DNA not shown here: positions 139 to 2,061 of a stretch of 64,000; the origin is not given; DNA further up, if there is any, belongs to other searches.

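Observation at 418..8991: Module 1: TPR - Tat-exported CRTAC1 propeller - giant TBDR - TPR; candidate uncharacterised outer-membrane glycan capture and import system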

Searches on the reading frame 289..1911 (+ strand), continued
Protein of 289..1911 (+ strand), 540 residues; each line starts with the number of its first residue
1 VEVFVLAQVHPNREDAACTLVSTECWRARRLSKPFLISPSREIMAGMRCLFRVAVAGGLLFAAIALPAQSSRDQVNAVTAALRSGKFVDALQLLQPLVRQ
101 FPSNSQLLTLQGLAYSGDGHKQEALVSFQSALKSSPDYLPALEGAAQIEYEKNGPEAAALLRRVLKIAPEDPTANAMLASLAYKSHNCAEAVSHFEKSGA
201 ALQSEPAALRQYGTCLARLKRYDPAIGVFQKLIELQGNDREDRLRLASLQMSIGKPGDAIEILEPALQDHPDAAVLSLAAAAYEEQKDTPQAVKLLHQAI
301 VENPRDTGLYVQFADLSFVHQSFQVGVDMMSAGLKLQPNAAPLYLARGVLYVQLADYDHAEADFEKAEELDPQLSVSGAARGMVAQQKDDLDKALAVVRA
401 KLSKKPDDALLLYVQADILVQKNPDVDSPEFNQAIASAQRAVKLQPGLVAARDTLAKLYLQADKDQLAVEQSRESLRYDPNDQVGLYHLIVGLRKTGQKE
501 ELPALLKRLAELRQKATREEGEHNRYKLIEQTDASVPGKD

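Call 89: find_encoding_contigs(protein=window:418-1911:+, flank=10000, max_places=3)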
Protein window:418-1911:+ (497 aa): 6 contigs read that carry it; 3 places shown.
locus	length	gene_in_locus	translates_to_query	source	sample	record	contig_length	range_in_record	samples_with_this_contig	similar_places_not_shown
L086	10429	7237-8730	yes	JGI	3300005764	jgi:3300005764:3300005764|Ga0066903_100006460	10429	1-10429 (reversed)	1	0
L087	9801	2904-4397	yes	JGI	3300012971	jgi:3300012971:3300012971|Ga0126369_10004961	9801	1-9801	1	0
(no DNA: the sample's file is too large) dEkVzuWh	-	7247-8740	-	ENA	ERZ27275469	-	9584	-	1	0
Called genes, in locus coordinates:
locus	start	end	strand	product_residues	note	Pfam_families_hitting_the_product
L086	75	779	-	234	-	PF05552:MS_channel_1st_1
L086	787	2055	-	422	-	-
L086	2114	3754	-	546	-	PF00128:Alpha-amylase, PF16657:Malt_amylase_C, PF23915:SusG_C (weak)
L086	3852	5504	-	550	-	PF02446:Glyco_hydro_77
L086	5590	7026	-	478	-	PF03264:Cytochrom_NNT, PF14522:Cytochrome_C7 (faint), PF14537:Cytochrom_c3_2 (faint)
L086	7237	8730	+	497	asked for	PF12895:ANAPC3 (faint), PF20308:TPR-S (faint), PF13174:TPR_6 (faint), PF13424:TPR_12 (faint), PF13429:TPR_15 (weak), PF14559:TPR_19 (weak), PF09295:ChAPs (weak), PF13181:TPR_8 (weak), +14 more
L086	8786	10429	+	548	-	?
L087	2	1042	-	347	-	?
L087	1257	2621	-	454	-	PF03264:Cytochrom_NNT, PF14522:Cytochrome_C7 (faint), PF14537:Cytochrom_c3_2 (faint)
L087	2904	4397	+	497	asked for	PF12895:ANAPC3 (faint), PF20308:TPR-S (faint), PF13174:TPR_6 (faint), PF13424:TPR_12 (faint), PF13429:TPR_15 (weak), PF14559:TPR_19 (weak), PF09295:ChAPs (weak), PF13181:TPR_8 (weak), +14 more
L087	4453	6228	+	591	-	PF01839:FG-GAP (faint), PF13517:FG-GAP_3, PF07593:UnbV_ASPIC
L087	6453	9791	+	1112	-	PF13620:CarboxypepD_reg, PF13715:CarbopepD_reg_2, PF17210:SdrD_B, PF22904:NOMO1-like_2nd (weak), PF25183:OMP_b-brl_4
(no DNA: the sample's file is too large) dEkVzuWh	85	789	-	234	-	PF05552:MS_channel_1st_1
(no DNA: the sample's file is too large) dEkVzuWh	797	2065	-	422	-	-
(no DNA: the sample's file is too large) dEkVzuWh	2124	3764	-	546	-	PF00128:Alpha-amylase, PF16657:Malt_amylase_C, PF23915:SusG_C (weak)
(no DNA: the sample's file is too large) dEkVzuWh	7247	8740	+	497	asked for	PF12895:ANAPC3 (faint), PF20308:TPR-S (faint), PF13174:TPR_6 (faint), PF13424:TPR_12 (faint), PF13429:TPR_15 (weak), PF14559:TPR_19 (weak), PF09295:ChAPs (weak), PF13181:TPR_8 (weak), +14 more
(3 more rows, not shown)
